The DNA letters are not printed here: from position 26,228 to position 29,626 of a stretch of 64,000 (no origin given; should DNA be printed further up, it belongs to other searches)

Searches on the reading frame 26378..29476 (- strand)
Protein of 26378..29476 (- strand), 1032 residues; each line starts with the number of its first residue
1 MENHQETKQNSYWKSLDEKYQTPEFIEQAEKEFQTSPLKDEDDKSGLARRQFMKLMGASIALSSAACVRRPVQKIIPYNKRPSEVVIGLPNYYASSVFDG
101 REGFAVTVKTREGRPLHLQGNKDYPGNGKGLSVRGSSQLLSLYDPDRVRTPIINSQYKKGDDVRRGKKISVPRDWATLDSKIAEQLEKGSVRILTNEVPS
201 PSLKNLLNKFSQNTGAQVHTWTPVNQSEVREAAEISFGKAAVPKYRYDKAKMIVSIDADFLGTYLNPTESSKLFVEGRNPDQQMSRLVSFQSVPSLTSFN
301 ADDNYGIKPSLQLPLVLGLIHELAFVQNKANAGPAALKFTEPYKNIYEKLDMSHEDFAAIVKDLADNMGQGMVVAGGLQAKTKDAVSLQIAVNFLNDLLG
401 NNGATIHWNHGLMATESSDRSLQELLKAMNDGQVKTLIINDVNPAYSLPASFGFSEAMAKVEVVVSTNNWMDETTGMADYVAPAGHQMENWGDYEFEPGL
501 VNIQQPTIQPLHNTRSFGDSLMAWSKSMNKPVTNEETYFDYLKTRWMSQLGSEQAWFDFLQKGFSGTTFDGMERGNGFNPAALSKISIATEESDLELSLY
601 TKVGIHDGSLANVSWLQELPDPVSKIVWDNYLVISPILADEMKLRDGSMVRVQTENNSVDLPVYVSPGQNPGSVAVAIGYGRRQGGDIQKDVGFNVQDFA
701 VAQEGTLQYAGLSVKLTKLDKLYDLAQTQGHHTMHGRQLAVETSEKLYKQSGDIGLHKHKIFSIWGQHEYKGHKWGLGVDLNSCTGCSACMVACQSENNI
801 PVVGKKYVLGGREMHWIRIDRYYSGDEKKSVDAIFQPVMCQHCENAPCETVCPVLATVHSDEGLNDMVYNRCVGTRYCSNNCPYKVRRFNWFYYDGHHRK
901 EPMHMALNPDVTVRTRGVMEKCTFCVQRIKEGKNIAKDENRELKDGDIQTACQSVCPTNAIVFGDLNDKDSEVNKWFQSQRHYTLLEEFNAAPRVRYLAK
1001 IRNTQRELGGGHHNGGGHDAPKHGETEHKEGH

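Call 72: search_protein_families(library=pfam, proteins=[window:26378-29476:-], max_evalue=0.00001)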
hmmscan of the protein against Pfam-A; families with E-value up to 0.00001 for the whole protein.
window:26378-29476:- (1032 aa): 4 families
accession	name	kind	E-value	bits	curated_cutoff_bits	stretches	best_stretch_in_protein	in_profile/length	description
PF12838.12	Fer4_7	-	3.6e-14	53.4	27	2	783-854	1-50/52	4Fe-4S dicluster domain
PF13247.11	Fer4_11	-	1.2e-10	41.9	26.2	1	832-891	2-63/100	4Fe-4S dicluster domain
PF01568.27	Molydop_binding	-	1.1e-07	32.2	26.8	1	630-688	30-83/110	Molydopterin dinucleotide binding domain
PF13183.11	Fer4_8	-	2.7e-07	31.5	27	0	781-854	2-66/68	4Fe-4S dicluster domain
